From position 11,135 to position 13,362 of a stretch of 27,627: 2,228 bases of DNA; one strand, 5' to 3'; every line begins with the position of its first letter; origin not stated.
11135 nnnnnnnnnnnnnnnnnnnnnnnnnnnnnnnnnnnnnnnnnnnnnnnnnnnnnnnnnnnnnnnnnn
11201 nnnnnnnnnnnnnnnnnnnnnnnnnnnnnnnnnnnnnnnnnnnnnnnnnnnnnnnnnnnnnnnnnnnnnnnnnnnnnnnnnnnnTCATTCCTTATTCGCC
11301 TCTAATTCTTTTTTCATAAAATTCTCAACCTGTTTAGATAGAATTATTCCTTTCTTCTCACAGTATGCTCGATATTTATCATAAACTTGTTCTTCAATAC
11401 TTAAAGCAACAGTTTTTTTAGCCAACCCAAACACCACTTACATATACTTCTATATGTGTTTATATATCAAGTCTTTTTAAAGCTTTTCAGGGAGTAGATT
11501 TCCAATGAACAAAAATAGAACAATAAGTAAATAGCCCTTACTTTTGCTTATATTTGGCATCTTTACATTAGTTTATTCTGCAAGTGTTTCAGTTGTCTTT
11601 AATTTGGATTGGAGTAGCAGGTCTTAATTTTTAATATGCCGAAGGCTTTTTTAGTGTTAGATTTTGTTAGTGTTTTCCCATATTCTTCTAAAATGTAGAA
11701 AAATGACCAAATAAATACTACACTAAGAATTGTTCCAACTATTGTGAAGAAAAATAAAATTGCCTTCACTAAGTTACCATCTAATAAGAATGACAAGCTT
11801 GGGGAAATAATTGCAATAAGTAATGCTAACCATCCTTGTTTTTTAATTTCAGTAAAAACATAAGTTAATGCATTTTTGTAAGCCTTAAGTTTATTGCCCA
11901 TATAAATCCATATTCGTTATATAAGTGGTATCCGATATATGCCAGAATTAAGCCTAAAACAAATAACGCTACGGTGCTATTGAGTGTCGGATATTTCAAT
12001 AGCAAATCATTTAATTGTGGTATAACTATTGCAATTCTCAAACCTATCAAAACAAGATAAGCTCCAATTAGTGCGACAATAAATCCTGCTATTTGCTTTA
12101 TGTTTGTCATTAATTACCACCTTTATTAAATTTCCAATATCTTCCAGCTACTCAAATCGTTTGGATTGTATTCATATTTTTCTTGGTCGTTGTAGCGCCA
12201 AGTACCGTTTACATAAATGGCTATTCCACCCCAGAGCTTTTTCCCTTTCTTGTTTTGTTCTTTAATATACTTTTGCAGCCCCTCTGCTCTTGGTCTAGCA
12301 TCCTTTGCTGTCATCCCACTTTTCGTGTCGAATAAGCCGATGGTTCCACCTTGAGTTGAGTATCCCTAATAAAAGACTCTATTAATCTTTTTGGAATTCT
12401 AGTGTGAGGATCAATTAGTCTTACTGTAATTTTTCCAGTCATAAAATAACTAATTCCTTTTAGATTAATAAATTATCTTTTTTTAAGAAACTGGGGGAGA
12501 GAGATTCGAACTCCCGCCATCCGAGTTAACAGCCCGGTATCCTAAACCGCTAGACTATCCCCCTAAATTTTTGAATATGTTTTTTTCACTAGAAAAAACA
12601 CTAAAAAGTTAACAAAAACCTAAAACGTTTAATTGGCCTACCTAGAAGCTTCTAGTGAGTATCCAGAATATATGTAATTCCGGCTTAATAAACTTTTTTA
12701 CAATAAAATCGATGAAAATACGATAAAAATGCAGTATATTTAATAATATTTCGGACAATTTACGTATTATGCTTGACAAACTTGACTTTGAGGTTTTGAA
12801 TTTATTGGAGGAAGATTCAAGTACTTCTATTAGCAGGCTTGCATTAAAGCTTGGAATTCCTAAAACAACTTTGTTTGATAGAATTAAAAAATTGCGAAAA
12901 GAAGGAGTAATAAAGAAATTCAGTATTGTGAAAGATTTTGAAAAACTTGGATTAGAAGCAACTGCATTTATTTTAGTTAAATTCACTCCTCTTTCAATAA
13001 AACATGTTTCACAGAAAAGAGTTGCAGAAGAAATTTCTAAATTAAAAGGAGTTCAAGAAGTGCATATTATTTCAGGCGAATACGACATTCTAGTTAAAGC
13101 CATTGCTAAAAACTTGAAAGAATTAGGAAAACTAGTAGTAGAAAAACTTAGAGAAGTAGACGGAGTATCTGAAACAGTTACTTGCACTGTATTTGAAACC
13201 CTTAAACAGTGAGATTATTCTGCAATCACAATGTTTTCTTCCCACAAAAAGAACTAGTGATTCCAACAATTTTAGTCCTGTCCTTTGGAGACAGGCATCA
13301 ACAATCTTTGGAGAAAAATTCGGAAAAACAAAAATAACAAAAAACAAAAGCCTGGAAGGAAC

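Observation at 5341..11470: Five-gene, translationally coupled operon: RHH, Type III Mod, Res, a 49-aa Gly-zipper peptide and a 109-aa membrane protein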

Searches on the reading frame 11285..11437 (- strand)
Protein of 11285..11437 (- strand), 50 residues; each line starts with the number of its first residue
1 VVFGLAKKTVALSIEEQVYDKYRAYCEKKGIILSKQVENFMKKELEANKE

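Call 6: search_protein_families(library=pfam, proteins=[window:11285-11437:-], max_evalue=0.1)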
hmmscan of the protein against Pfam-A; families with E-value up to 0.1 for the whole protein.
window:11285-11437:- (50 aa): 5 families
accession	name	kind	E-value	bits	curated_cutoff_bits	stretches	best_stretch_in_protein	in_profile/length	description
PF19891.5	DUF6364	-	0.00019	22.3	27.3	1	8-46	3-39/70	Family of unknown function (DUF6364)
PF10723.15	RepB-RCR_reg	-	0.0017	18.7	21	1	7-47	39-79/81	Replication regulatory protein RepB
PF03288.22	Pox_D5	-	0.0088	16.9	21.4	1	16-45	25-53/86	Poxvirus D5 protein-like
PF07362.18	CcdA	-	0.014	16.2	22.4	1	7-49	1-39/71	Post-segregation antitoxin CcdA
PF17290.8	Arena_ncap_C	-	0.036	13.9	27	1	9-38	127-157/181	Arenavirus nucleocapsid C-terminal domain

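Call 7: search_protein_families(library=padloc, proteins=[window:11285-11437:-], max_evalue=0.1)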
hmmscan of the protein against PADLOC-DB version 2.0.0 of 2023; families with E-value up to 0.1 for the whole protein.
window:11285-11437:- (50 aa): 0 families

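Call 8: search_protein_families(library=ncbifam, proteins=[window:11285-11437:-], max_evalue=0.1)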
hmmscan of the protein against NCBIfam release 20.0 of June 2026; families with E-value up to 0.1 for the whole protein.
window:11285-11437:- (50 aa): 2 families
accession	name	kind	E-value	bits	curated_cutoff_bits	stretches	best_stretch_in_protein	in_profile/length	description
NF010256.0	PRK13702.1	subfamily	0.016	15.2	87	1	7-48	41-82/85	replication regulatory protein RepA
NF008671.0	PRK11675.1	equivalog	0.019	15.4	62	1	8-49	51-92/95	LexA regulated protein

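Call 59: search_protein_families(library=phrogs, proteins=[window:11285-11425:-], max_evalue=0.05)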
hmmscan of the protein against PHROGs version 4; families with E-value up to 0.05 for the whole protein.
window:11285-11425:- (46 aa): 5 families
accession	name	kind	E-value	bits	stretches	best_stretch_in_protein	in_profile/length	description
phrog_3180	-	transcription regulation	0.00061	20.7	1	1-44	3-46/50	Arc-like repressor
phrog_33224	-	unknown function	0.019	16.1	1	6-42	22-58/159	-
phrog_37719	-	unknown function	0.021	16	1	1-41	1-41/48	-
phrog_7601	-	unknown function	0.034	14.5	1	12-38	223-248/289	-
phrog_582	-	transcription regulation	0.045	15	1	2-45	56-99/105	Arc-like repressor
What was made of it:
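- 11285..11425 (-): Small probable ribbon-helix-helix DNA-binding protein, 46 aa from TTG (the ORF can extend to GTG at 11437). Candidate controller of the operon. All profile matches are sub-threshold and to RHH-type families: DUF6364 E=1.9e-4, RepB-RCR_reg, CcdA (call 6), and PHROG Arc-like repressor E=6e-4 (call 59).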

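Call 61: predict_structure(protein=window:11285-11425:-)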
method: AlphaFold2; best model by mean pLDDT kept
length: 46 residues; sequences in the alignment: 1
mean_pLDDT: 84.5   pTM: 0.52
mean pLDDT of the five models: 84.5, 81.1, 80.1, 79.5, 76.8
residues with pLDDT >= 90: 19; 70-90: 20; 50-70: 5; < 50: 2
segments of 3 or more residues with pLDDT < 50: none
pLDDT, mean of each block of 10 residues (from residue 1): 66 90 93 90 81
secondary structure, 60 per line:
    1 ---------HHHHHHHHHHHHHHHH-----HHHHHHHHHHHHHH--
elements in order: H10-25 H31-44
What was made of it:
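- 11285..11425 (-): AlphaFold2 gives an extended N-terminus followed by two helices, pLDDT 84.5 (call 61).
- On C-protein-controlled RM operon: The sub-threshold matches are to RHH-type families, and the model is strand-like, then helix, then helix (calls 6, 59, 61).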

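Call 66: fold_search(model_id=the predicted structure, library=pdb)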
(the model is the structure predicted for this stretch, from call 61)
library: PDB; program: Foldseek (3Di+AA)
matches with E <= 10: 8; with E <= 0.001: 0
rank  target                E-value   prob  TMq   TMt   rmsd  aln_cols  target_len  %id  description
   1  9gyt_g                3.8e+00  0.06  0.34  0.05   5.2        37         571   27  High resolution structure of B. oleracea mitoribosome (released 2025-10-15)
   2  2ehb_A                5.6e+00  0.14  0.46  0.14   2.8        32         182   19  The structure of the C-terminal domain of the protein kinase AtSOS2 bound to the calcium sensor AtSOS3 (released 2007-09-25)
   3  7da1_B                7.0e+00  0.12  0.47  0.26   3.3        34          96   18  Crystal structure of the chicken MHF complex (released 2021-03-17)
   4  4cb9                  8.2e+00  0.16  0.54  0.06   1.1        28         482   11  Structure of full-length CTNNBL1 in P43212 space group (released 2013-12-04)
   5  4cb8                  8.8e+00  0.15  0.54  0.06   1.1        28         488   11  Structural and mutational analysis reveals that CTNNBL1 binds NLSs in a manner distinct from that of its closest armadil (released 2013-12-04)
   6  2hza_A                9.5e+00  0.04  0.32  0.14   6.9        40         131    8  Nickel-bound full-length Escherichia coli NikR (released 2006-08-22)
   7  5ogs                  9.5e+00  0.03  0.35  0.05   7.2        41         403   17  Crystal structure of human AND-1 SepB domain (released 2017-11-29)
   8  2wv0_E                9.5e+00  0.02  0.20  0.06   7.4        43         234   19  Crystal structure of the GntR-HutC family member YvoA from Bacillus subtilis (released 2010-01-12)
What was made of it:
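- The Foldseek search gave nothing useful (call 66).
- Tried and rejected: All hits had E>3 and were uninformative for a 46-residue monomer (call 66).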

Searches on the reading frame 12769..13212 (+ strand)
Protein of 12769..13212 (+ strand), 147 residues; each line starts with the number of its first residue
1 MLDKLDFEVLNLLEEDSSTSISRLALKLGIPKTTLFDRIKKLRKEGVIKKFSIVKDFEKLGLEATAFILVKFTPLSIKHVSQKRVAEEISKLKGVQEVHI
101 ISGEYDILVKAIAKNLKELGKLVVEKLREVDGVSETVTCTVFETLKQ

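Call 36: search_protein_families(library=pfam, proteins=[window:12769-13212:+], max_evalue=0.01)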
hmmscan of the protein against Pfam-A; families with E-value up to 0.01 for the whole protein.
window:12769-13212:+ (147 aa): 12 families
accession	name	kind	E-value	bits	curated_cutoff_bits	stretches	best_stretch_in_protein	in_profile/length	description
PF01037.27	AsnC_trans_reg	-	1e-16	61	25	1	78-144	8-73/73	Lrp/AsnC ligand binding domain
PF13412.12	HTH_24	-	7.8e-13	48.2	21.9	1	2-49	1-48/48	Winged helix-turn-helix DNA-binding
PF13404.12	HTH_AsnC-type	-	1.7e-08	34.6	27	1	2-43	1-42/42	AsnC-type helix-turn-helix domain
PF01047.28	MarR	-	6.8e-05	23.1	24.6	1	6-53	5-52/59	MarR family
PF01022.26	HTH_5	-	0.00044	20.5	22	1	8-50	6-47/47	Bacterial regulatory protein, arsR family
PF09339.16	HTH_IclR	-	0.00046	20.3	22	1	7-49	6-49/52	IclR helix-turn-helix domain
PF08279.18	HTH_11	-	0.002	18.4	25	1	9-47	5-44/55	HTH domain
PF13463.12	HTH_27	-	0.0022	18.7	22.2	1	4-50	3-50/68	Winged helix DNA-binding domain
PF22451.2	NirdL-like_HTH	-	0.0026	17.7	27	0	24-48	22-46/47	Siroheme decarboxylase NirDL-like HTH domain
PF12802.13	MarR_2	-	0.0034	17.9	27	0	6-50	7-52/61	MarR family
PF01978.25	TrmB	-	0.0054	17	25.6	0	6-50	10-54/68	Sugar-specific transcriptional regulator TrmB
PF02082.26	Rrf2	-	0.0082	16.7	30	0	10-49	15-54/132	Iron-dependent Transcriptional regulator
